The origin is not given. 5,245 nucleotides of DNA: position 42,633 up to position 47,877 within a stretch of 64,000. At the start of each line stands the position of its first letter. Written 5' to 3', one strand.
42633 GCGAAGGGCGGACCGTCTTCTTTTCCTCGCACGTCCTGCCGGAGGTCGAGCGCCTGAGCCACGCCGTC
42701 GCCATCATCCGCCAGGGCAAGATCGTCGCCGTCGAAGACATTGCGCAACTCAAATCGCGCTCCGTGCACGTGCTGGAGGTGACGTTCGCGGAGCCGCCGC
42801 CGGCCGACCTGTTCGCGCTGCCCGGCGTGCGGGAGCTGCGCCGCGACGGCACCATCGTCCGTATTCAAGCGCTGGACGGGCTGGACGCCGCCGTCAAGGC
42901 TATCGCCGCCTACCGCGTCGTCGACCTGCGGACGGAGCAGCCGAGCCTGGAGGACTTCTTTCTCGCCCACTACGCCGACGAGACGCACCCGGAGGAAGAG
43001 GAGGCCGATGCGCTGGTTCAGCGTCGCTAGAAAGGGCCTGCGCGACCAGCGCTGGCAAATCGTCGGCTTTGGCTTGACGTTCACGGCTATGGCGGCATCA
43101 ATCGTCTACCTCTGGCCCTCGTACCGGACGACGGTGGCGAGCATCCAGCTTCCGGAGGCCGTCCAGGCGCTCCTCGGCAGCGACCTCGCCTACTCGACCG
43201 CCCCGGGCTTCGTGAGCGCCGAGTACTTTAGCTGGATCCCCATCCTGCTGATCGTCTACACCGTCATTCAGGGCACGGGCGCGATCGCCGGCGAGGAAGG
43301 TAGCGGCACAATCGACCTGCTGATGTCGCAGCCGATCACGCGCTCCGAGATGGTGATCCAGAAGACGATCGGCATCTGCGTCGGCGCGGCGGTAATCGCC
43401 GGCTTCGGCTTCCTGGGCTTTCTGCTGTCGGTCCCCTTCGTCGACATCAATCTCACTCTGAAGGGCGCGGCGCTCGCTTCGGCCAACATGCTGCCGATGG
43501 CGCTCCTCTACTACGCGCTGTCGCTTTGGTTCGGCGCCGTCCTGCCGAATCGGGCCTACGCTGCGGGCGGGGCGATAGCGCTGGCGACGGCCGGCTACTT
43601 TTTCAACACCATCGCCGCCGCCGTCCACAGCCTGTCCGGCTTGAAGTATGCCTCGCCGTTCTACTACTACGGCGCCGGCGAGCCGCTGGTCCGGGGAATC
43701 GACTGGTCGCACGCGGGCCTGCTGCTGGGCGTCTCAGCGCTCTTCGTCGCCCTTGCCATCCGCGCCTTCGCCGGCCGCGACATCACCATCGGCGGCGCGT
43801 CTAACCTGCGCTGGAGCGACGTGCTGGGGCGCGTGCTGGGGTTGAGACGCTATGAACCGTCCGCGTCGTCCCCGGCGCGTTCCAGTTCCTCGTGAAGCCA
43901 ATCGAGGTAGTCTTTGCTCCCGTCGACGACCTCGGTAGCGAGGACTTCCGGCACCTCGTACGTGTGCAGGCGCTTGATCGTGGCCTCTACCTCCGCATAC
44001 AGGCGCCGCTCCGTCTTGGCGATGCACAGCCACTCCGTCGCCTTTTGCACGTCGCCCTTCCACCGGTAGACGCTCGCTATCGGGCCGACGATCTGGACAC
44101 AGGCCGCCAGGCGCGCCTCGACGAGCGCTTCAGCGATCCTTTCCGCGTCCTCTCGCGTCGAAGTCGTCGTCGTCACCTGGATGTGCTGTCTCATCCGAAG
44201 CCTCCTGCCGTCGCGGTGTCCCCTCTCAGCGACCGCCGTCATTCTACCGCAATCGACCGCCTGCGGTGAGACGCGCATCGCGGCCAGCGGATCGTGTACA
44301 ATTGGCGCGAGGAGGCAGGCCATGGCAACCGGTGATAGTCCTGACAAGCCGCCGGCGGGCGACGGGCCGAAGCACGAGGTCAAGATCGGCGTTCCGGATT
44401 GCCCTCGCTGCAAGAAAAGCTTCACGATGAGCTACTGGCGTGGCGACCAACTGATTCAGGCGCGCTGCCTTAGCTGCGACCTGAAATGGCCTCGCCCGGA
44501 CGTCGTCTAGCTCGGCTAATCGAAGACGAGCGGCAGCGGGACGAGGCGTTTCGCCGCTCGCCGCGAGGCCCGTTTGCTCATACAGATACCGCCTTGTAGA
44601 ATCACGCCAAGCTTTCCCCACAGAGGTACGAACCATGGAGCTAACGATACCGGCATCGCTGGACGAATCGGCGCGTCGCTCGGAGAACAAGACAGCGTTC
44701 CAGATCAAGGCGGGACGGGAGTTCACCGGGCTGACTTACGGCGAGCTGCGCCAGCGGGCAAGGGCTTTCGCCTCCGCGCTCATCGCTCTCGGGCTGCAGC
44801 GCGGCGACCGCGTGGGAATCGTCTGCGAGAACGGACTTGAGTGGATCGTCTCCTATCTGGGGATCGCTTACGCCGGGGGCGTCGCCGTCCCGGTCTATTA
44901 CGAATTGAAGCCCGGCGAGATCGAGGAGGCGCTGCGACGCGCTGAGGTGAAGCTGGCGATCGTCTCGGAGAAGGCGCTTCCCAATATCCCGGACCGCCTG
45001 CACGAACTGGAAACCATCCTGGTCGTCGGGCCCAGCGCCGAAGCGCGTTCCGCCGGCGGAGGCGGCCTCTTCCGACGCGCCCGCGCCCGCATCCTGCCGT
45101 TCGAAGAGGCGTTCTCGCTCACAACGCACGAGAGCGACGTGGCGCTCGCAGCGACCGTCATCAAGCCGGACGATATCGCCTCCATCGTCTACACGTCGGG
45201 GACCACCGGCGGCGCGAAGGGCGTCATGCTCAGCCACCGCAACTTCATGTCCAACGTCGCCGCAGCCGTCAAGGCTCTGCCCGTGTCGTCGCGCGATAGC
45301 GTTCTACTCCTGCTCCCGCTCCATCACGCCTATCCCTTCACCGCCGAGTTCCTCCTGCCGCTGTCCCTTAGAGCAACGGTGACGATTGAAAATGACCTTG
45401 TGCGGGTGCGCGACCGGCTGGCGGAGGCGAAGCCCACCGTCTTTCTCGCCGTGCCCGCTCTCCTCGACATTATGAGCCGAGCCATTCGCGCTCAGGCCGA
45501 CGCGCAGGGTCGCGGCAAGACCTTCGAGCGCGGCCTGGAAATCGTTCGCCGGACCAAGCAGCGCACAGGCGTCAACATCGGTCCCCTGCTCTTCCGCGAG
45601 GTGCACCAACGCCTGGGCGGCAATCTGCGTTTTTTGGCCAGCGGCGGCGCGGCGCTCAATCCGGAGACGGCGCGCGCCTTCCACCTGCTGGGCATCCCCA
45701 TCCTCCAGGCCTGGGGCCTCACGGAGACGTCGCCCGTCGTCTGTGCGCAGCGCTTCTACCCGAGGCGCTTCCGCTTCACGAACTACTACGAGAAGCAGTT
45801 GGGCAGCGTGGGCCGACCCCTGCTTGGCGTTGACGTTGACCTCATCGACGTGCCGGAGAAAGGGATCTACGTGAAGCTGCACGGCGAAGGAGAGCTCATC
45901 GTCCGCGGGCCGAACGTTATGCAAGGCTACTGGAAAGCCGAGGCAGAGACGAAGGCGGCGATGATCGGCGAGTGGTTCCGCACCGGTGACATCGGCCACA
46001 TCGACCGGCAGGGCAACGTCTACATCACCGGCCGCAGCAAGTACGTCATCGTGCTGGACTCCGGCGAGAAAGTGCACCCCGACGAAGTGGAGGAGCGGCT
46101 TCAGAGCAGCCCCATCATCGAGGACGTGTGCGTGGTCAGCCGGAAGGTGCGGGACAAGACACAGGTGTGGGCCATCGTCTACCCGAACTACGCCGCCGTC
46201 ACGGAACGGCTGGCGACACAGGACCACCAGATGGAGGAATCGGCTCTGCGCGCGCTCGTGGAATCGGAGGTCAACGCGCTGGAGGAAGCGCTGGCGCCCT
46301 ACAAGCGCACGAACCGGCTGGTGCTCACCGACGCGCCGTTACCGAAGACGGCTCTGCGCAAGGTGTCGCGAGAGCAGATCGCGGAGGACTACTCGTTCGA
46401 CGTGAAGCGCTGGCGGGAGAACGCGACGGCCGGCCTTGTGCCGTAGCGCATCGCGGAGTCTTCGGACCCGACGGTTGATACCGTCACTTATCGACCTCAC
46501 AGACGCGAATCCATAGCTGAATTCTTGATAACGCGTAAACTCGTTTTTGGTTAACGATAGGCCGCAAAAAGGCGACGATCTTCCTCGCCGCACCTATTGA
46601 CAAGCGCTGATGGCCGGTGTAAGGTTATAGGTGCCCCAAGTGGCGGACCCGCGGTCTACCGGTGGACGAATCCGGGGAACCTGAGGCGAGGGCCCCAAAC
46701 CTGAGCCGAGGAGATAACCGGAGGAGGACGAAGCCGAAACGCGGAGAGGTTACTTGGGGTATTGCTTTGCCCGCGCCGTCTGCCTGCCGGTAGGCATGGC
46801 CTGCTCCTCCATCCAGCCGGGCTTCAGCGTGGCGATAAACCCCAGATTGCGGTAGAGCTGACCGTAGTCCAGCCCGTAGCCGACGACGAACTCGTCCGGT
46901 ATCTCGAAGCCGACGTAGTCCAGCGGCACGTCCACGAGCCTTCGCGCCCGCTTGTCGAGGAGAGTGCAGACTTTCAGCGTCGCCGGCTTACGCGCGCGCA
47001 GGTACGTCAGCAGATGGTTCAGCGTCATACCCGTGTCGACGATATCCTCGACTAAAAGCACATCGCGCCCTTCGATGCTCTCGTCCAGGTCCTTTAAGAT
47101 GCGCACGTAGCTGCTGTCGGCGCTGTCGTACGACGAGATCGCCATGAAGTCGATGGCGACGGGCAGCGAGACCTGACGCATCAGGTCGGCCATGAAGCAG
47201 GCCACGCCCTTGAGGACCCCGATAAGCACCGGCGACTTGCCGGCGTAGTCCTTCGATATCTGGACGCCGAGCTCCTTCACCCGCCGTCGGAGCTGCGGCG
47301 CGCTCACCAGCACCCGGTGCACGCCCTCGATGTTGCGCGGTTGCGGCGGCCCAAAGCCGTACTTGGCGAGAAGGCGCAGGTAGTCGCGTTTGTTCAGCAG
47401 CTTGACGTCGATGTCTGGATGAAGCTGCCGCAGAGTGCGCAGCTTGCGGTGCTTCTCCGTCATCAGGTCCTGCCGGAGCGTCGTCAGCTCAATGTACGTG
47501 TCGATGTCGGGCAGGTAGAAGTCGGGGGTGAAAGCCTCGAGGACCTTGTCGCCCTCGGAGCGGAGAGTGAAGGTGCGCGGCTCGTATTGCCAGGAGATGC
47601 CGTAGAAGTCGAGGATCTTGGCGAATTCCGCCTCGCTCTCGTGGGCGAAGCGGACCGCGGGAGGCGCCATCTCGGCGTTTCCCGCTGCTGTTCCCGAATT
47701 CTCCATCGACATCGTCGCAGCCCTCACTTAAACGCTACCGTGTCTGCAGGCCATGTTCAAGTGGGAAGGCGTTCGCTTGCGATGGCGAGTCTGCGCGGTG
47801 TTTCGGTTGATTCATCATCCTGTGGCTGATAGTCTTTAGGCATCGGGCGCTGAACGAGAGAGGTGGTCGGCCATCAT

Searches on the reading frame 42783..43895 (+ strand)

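Call 22: search_protein_families(library=pfam, proteins=[window:42783-43895:+], max_evalue=0.001)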
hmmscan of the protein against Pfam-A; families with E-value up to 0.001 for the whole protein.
window:42783-43895:+ (370 aa): 4 families
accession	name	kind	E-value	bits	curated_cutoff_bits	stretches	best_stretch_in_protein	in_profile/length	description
PF12679.13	ABC2_membrane_2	-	3.9e-22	79.2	27.2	1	123-333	44-282/283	ABC-2 family transporter protein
PF13346.12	ABC2_membrane_5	-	2.7e-06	27.5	25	1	152-251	39-141/205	ABC-2 family transporter protein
PF12698.13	ABC2_membrane_3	-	6.1e-05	22.7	31.6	1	137-293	154-308/347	ABC-2 family transporter protein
PF12730.13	ABC2_membrane_4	-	0.00066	20.1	27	1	152-266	57-172/179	ABC-2 family transporter protein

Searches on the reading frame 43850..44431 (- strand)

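Call 22: search_protein_families(library=pfam, proteins=[window:43850-44431:-], max_evalue=0.001)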
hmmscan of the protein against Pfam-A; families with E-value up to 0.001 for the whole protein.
window:43850-44431:- (193 aa): 1 family
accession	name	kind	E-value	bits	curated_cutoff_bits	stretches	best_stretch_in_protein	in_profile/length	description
PF03091.20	CutA1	-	1.7e-35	121.2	22.4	1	86-182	3-99/99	CutA1 divalent ion tolerance protein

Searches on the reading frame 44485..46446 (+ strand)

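Call 18: search_protein_families(library=pfam, proteins=[window:44485-46446:+], max_evalue=0.001)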
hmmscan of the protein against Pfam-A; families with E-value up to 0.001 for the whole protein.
window:44485-46446:+ (653 aa): 3 families
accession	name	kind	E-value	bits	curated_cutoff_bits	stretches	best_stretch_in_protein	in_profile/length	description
PF00501.34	AMP-binding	-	4.7e-85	286.1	29.9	1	59-483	1-384/384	AMP-binding enzyme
PF23562.2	AMP-binding_C_3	-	6.6e-08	33.4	20.8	1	521-641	3-117/124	AMP-binding enzyme C-terminal domain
PF13193.12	AMP-binding_C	-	0.00022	22.5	24.5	1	534-626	1-76/76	AMP-binding enzyme C-terminal domain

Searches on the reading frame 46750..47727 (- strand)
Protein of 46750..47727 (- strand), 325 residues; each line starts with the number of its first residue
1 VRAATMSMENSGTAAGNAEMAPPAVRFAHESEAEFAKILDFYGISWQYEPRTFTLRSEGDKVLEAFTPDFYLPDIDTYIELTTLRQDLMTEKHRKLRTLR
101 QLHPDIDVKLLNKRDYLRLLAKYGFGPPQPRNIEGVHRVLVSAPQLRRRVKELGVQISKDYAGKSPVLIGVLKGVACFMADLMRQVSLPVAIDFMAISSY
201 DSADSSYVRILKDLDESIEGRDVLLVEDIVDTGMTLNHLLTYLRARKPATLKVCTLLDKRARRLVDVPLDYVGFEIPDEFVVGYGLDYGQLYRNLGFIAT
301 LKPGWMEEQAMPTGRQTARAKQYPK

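Call 18: search_protein_families(library=pfam, proteins=[window:46750-47727:-], max_evalue=0.001)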
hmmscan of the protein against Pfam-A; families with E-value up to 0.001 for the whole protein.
window:46750-47727:- (325 aa): 1 family
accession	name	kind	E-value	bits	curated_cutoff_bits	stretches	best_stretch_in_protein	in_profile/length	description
PF00156.33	Pribosyltran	-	4.4e-26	91.5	26.3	1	143-288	8-157/158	Phosphoribosyl transferase domain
